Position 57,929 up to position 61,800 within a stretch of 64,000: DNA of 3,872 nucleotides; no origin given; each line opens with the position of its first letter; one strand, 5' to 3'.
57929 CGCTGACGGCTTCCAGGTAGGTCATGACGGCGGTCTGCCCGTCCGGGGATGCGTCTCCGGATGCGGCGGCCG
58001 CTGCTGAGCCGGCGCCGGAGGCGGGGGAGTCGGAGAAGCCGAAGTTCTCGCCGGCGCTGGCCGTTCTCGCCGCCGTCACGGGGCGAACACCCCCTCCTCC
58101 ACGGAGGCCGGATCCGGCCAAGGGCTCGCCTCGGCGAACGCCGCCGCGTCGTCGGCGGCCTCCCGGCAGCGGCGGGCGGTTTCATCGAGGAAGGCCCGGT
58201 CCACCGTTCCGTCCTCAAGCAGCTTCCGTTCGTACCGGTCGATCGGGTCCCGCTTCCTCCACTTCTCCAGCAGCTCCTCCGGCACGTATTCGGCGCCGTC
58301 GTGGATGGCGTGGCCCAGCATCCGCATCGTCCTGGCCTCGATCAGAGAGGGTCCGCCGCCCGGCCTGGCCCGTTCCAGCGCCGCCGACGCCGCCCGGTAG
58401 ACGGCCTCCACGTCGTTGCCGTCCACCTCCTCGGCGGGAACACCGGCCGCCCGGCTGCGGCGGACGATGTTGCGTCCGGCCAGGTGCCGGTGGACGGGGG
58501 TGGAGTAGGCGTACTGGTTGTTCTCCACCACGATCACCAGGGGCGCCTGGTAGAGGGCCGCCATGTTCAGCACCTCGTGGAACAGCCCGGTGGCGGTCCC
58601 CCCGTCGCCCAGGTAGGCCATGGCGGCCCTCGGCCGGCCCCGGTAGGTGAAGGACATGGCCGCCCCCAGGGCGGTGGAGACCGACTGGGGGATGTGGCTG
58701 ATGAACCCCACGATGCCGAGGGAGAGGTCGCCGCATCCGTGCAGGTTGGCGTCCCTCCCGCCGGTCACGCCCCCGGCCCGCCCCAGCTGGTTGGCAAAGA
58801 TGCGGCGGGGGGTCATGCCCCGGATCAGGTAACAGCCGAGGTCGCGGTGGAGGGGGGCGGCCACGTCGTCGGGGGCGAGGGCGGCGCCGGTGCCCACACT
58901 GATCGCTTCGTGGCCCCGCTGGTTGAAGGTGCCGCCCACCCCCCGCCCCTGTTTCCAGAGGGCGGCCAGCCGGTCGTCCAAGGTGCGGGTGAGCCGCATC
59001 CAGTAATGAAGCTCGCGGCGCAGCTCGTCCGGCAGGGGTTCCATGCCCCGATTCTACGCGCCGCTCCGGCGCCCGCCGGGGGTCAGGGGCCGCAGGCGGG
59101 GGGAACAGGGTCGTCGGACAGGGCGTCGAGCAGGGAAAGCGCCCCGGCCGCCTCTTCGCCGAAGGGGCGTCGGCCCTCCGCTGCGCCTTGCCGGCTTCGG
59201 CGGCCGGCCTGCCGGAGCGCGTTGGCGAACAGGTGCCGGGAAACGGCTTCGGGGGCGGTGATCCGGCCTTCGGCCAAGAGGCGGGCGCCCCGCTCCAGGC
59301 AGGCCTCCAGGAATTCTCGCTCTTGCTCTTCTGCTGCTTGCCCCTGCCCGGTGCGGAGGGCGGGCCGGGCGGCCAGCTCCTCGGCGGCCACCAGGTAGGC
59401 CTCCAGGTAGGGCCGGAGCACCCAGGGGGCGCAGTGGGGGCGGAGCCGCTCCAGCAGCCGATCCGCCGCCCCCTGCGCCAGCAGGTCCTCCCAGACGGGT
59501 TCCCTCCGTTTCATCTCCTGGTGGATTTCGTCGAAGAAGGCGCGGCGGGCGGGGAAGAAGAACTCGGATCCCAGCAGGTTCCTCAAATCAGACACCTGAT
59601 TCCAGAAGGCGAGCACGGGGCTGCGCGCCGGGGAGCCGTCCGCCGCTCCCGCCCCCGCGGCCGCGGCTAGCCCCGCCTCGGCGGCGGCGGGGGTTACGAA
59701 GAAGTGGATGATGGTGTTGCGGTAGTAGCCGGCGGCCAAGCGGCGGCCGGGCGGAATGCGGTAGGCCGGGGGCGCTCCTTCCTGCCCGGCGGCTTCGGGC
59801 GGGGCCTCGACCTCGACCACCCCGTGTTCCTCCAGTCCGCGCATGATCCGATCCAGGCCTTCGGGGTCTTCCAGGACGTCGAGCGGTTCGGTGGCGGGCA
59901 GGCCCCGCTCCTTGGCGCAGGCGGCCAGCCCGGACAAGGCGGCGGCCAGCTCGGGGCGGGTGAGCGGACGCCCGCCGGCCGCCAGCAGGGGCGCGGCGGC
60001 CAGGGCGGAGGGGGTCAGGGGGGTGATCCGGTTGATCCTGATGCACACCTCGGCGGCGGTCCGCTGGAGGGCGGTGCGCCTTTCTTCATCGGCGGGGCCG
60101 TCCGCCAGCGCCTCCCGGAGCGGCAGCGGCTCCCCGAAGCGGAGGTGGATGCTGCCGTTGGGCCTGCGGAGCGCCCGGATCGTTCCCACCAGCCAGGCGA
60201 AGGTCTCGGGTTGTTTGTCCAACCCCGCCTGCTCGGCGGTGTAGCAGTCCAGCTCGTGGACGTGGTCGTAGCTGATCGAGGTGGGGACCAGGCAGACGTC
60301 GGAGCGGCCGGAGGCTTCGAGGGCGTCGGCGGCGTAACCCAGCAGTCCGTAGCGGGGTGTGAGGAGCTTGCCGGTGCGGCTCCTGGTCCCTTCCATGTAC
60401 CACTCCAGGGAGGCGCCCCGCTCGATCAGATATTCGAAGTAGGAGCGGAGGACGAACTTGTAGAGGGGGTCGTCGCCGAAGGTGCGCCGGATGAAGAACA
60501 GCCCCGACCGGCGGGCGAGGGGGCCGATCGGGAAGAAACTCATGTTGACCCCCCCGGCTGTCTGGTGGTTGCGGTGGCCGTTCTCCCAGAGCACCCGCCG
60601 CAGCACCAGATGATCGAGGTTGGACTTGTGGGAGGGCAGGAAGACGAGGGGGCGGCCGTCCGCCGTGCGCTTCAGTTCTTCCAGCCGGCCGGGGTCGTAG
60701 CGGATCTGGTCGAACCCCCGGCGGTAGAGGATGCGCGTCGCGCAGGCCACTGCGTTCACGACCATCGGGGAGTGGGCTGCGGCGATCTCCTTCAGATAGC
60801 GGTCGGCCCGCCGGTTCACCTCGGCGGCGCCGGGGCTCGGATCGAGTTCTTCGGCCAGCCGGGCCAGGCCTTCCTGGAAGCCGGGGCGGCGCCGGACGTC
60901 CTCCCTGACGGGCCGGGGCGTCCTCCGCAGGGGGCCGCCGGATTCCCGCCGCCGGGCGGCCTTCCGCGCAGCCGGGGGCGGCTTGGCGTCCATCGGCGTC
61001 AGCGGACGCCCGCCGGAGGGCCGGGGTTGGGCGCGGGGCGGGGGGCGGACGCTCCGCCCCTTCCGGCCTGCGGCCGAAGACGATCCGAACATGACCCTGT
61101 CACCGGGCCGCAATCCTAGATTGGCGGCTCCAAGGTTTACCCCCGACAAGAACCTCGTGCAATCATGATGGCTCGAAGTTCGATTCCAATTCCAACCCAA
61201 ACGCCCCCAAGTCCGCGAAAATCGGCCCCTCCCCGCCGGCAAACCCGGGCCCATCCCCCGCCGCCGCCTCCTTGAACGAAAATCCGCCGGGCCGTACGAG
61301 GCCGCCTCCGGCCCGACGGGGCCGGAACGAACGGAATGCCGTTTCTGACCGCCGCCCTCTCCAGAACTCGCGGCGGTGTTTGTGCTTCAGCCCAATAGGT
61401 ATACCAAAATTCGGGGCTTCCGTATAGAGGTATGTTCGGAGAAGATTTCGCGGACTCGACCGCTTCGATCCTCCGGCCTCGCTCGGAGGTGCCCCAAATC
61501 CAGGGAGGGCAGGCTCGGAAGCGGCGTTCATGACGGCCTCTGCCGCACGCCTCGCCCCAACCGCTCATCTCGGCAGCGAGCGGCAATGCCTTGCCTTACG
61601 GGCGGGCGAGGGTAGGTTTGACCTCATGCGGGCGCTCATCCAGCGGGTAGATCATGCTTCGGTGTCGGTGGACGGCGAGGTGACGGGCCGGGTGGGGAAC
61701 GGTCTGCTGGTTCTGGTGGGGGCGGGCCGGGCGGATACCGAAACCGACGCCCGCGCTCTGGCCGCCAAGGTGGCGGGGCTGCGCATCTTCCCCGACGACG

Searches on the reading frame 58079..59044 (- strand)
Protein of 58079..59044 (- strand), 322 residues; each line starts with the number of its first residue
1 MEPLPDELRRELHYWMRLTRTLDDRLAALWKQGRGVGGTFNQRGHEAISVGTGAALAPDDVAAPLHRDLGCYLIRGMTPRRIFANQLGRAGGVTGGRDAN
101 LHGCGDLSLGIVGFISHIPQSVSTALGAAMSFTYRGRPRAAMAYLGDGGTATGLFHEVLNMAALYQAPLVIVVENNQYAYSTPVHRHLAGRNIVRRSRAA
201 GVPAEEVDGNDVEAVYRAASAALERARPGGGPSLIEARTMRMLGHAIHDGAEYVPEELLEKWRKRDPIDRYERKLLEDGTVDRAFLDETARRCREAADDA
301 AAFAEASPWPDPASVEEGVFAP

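Call 16: find_encoding_contigs(protein=window:58079-59044:-, flank=10000, max_places=6)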
Protein seq(322 aa) (322 aa): no gene with exactly this product is on record in the collection.
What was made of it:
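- Tried and rejected: An exact-protein look-up of the E1-alpha gene was not on record (call 16).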

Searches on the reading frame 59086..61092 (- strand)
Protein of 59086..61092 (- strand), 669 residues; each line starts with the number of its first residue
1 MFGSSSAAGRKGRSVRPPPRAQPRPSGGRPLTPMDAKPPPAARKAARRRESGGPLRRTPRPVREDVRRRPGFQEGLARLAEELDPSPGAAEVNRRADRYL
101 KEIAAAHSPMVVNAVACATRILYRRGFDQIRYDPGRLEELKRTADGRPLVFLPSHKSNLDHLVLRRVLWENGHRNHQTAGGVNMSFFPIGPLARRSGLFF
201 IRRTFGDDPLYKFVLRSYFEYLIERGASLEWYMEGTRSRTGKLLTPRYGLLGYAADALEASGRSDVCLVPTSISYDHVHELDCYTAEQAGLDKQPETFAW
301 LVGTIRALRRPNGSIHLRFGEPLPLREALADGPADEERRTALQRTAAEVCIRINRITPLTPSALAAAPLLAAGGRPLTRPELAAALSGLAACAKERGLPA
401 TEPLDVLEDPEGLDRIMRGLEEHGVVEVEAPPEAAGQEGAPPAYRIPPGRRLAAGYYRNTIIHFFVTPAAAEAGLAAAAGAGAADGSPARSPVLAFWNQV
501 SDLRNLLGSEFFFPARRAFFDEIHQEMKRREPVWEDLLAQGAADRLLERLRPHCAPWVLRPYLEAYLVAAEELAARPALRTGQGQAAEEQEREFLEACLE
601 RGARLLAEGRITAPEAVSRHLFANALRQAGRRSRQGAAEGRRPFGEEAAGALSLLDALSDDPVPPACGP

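Call 21: find_homologous_proteins(query=window:59086-60993:-)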
Query seq(636 aa) (636 aa): 1104 proteins with E <= 0.001 among 8000 candidates; the best 120 are listed.
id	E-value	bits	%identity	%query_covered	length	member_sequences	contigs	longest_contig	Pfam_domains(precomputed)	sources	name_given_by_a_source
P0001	0.0e+0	1331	95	100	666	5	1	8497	PF19277.5,PF01553.27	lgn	-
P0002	0.0e+0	1224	88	100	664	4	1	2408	PF19277.5,PF01553.27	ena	-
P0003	0.0e+0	1221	87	100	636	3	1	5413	PF19277.5,PF01553.27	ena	-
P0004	0.0e+0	1184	90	93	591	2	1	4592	PF19277.5,PF01553.27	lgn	-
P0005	0.0e+0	1046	77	96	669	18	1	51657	PF19277.5,PF01553.27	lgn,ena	-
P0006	0.0e+0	1027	77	98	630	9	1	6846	PF19277.5,PF01553.27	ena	-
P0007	1.9e-249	848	67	93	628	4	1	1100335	PF19277.5,PF01553.27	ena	-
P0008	3.8e-184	632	52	96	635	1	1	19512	PF19277.5,PF01553.27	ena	-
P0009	1.5e-176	607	50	97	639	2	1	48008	PF19277.5,PF01553.27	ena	-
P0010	7.1e-173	595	50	99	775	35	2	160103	PF19277.5,PF01553.27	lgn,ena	-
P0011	1.8e-172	593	50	98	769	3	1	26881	PF19277.5,PF01553.27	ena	-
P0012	9.3e-171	588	51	93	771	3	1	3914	PF19277.5,PF01553.27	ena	-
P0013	1.7e-170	587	47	96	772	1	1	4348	PF19277.5,PF01553.27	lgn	-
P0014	4.9e-170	585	49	99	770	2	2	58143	PF19277.5,PF01553.27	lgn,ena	-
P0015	3.0e-169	583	48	97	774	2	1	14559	PF19277.5,PF01553.27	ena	-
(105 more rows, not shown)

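Call 22: find_encoding_contigs(protein=P0001, flank=10000, max_places=4)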
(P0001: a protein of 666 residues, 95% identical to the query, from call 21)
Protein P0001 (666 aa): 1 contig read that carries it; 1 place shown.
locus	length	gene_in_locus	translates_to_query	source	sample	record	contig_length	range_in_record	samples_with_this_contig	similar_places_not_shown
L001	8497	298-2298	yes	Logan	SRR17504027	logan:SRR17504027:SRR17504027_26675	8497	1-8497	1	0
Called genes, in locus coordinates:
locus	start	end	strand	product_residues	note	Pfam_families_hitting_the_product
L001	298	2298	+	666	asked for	PF01553:Acyltransferase, PF19277:GPAT_C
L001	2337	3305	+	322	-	PF00676:E1_dh, PF13292:DXP_synthase_N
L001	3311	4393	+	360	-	PF02779:Transket_pyr, PF02780:Transketolase_C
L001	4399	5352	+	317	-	PF00561:Abhydrolase_1, PF12146:Hydrolase_4, PF12697:Abhydrolase_6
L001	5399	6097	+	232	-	PF00392:GntR, PF13545:HTH_Crp_2 (weak), PF07729:FCD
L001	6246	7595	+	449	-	-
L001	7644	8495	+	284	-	?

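Call 23: find_encoding_contigs(protein=P0005, flank=10000, max_places=4)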
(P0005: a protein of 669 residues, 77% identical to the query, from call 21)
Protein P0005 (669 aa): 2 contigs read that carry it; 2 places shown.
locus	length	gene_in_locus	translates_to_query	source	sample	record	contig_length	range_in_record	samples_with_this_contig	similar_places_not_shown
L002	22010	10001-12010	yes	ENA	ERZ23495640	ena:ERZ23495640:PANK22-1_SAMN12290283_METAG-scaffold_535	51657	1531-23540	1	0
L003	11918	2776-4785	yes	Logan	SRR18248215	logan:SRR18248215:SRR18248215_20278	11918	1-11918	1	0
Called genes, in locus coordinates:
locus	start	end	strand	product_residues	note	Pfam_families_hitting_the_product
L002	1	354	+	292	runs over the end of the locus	PF01634:HisG, PF08029:HisG_C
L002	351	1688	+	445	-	PF00815:Histidinol_dh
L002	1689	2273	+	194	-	PF00475:IGPD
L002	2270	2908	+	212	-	PF00117:GATase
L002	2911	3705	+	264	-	PF00977:His_biosynth, PF03060:NMO (faint)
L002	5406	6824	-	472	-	PF13175:AAA_15, PF13304:AAA_21, PF13175:AAA_15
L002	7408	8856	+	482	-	PF13175:AAA_15, PF13304:AAA_21, PF13175:AAA_15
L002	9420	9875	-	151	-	PF02580:Tyr_Deacylase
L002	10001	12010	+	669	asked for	PF01553:Acyltransferase, PF19277:GPAT_C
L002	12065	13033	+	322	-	PF00676:E1_dh, PF13292:DXP_synthase_N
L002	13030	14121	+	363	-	PF02779:Transket_pyr, PF02780:Transketolase_C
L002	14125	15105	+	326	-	PF12146:Hydrolase_4, PF00561:Abhydrolase_1, PF12697:Abhydrolase_6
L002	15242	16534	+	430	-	PF06271:RDD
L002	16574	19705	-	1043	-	PF02384:N6_Mtase, PF07669:Eco57I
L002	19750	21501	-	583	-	PF14716:HHH_8, PF00633:HHH (faint), PF11798:IMS_HHH (faint), PF14520:HHH_5, PF14791:DNA_pol_B_thumb, PF02811:PHP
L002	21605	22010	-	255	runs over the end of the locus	PF00005:ABC_tran, PF13304:AAA_21 (faint)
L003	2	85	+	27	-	?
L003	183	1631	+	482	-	PF13175:AAA_15, PF13304:AAA_21, PF13175:AAA_15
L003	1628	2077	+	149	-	-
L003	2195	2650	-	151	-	PF02580:Tyr_Deacylase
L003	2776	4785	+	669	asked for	PF01553:Acyltransferase, PF19277:GPAT_C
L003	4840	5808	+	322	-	PF00676:E1_dh, PF13292:DXP_synthase_N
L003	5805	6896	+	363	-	PF02779:Transket_pyr, PF02780:Transketolase_C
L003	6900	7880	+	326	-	PF12146:Hydrolase_4, PF00561:Abhydrolase_1, PF12697:Abhydrolase_6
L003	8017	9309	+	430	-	PF06271:RDD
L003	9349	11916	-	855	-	?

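Call 24: find_encoding_contigs(protein=P0007, flank=10000, max_places=4)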
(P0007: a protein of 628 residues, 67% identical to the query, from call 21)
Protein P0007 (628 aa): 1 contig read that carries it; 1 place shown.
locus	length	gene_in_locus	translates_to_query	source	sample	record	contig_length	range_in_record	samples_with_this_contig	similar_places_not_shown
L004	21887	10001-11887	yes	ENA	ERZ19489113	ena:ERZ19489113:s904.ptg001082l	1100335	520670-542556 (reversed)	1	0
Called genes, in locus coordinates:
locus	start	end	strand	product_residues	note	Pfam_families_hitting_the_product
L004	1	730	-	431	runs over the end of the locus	PF02812:ELFV_dehydrog_N, PF00208:ELFV_dehydrog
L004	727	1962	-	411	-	PF06245:DUF1015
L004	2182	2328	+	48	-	-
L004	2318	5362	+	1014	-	PF00580:UvrD-helicase, PF13245:AAA_19, PF13361:UvrD_C, PF13538:UvrD_C_2 (faint), PF12705:PDDEXK_1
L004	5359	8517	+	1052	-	PF00580:UvrD-helicase, PF13245:AAA_19, PF13361:UvrD_C, PF13538:UvrD_C_2 (weak), PF12705:PDDEXK_1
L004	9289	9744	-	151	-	PF02580:Tyr_Deacylase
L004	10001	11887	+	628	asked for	PF01553:Acyltransferase, PF19277:GPAT_C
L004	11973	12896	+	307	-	PF00676:E1_dh, PF02775:TPP_enzyme_C (faint), PF13292:DXP_synthase_N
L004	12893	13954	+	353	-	PF02779:Transket_pyr, PF02780:Transketolase_C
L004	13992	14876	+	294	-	PF00561:Abhydrolase_1, PF12146:Hydrolase_4, PF12697:Abhydrolase_6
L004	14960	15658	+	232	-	PF00392:GntR, PF13545:HTH_Crp_2 (weak), PF07729:FCD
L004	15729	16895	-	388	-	-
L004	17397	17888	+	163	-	-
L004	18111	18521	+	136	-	-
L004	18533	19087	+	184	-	-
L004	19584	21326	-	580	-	PF14716:HHH_8, PF00633:HHH (faint), PF11798:IMS_HHH (faint), PF14520:HHH_5, PF14791:DNA_pol_B_thumb, PF02811:PHP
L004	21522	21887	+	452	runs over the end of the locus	PF00390:malic, PF03949:Malic_M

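Call 69: search_protein_families(library=pfam, proteins=[window:59086-61092:-], max_evalue=0.00001)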
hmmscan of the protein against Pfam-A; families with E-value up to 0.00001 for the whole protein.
window:59086-61092:- (669 aa): 2 families
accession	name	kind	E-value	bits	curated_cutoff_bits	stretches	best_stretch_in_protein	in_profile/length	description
PF19277.4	GPAT_C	-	1.6e-62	212.2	25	1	284-629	1-335/344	Glycerol-3-phosphate acyltransferase C-terminal region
PF01553.26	Acyltransferase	-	2.2e-15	57.1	23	1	141-274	8-132/132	Acyltransferase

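Call 74: find_encoding_contigs(protein=P0003, flank=6000, max_places=3)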
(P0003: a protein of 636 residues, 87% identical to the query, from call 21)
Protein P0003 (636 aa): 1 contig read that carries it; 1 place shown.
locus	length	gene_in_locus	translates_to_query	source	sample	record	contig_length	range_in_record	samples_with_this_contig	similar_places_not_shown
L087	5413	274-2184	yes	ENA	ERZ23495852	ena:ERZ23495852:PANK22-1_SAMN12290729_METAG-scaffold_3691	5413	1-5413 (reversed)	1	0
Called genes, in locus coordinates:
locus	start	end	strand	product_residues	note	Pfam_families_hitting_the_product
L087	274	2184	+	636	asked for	PF01553:Acyltransferase, PF19277:GPAT_C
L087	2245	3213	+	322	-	PF00676:E1_dh, PF02775:TPP_enzyme_C (faint), PF13292:DXP_synthase_N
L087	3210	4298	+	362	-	PF02779:Transket_pyr, PF02780:Transketolase_C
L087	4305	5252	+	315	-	PF00561:Abhydrolase_1, PF12146:Hydrolase_4, PF12697:Abhydrolase_6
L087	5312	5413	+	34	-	?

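Call 75: find_encoding_contigs(protein=P0004, flank=6000, max_places=3)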
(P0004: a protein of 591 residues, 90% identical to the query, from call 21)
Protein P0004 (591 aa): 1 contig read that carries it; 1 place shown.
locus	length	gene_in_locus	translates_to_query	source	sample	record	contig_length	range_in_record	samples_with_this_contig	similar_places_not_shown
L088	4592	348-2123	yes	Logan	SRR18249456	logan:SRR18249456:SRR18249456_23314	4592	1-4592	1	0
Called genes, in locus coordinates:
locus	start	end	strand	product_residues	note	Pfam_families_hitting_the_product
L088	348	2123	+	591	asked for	PF01553:Acyltransferase, PF19277:GPAT_C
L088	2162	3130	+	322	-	PF00676:E1_dh, PF13292:DXP_synthase_N, PF02775:TPP_enzyme_C (weak)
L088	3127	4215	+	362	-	PF02779:Transket_pyr, PF02780:Transketolase_C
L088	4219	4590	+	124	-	?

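Call 76: find_encoding_contigs(protein=P0002, flank=6000, max_places=3)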
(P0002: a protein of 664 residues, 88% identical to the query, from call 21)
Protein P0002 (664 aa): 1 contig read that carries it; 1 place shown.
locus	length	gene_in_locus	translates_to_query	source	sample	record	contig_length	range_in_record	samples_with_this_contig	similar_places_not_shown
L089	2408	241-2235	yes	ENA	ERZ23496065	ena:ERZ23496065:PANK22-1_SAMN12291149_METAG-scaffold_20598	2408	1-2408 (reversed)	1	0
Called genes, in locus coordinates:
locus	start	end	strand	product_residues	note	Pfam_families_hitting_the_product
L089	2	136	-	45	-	?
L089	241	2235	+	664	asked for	PF01553:Acyltransferase, PF19277:GPAT_C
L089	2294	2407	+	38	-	?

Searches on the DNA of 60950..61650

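Call 10: search_rna_families(source=window, start=60950, end=61650, threshold=evalue, max_evalue=10, show_alignments=3)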
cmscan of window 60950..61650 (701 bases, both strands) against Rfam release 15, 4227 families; matches with E-value up to 10: 4.
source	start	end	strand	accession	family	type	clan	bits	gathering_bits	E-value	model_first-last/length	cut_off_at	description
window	61054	61073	-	RF03006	M23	Gene; sRNA;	-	16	41.2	3.9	8-27/53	no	M23 RNA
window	61537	61602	-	RF01276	sR53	Gene; snRNA; snoRNA; CD-box;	-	12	49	4.1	1-60/60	no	Small nucleolar RNA sR53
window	61237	61306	+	RF01973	H19_2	Gene; lncRNA;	-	10.8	50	5.5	1-69/69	no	H19 conserved region 2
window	61524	61576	+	RF01151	snoU82P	Gene; snRNA; snoRNA; CD-box;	-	10.4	42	6.4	1-55/55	no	Small nucleolar RNA U82P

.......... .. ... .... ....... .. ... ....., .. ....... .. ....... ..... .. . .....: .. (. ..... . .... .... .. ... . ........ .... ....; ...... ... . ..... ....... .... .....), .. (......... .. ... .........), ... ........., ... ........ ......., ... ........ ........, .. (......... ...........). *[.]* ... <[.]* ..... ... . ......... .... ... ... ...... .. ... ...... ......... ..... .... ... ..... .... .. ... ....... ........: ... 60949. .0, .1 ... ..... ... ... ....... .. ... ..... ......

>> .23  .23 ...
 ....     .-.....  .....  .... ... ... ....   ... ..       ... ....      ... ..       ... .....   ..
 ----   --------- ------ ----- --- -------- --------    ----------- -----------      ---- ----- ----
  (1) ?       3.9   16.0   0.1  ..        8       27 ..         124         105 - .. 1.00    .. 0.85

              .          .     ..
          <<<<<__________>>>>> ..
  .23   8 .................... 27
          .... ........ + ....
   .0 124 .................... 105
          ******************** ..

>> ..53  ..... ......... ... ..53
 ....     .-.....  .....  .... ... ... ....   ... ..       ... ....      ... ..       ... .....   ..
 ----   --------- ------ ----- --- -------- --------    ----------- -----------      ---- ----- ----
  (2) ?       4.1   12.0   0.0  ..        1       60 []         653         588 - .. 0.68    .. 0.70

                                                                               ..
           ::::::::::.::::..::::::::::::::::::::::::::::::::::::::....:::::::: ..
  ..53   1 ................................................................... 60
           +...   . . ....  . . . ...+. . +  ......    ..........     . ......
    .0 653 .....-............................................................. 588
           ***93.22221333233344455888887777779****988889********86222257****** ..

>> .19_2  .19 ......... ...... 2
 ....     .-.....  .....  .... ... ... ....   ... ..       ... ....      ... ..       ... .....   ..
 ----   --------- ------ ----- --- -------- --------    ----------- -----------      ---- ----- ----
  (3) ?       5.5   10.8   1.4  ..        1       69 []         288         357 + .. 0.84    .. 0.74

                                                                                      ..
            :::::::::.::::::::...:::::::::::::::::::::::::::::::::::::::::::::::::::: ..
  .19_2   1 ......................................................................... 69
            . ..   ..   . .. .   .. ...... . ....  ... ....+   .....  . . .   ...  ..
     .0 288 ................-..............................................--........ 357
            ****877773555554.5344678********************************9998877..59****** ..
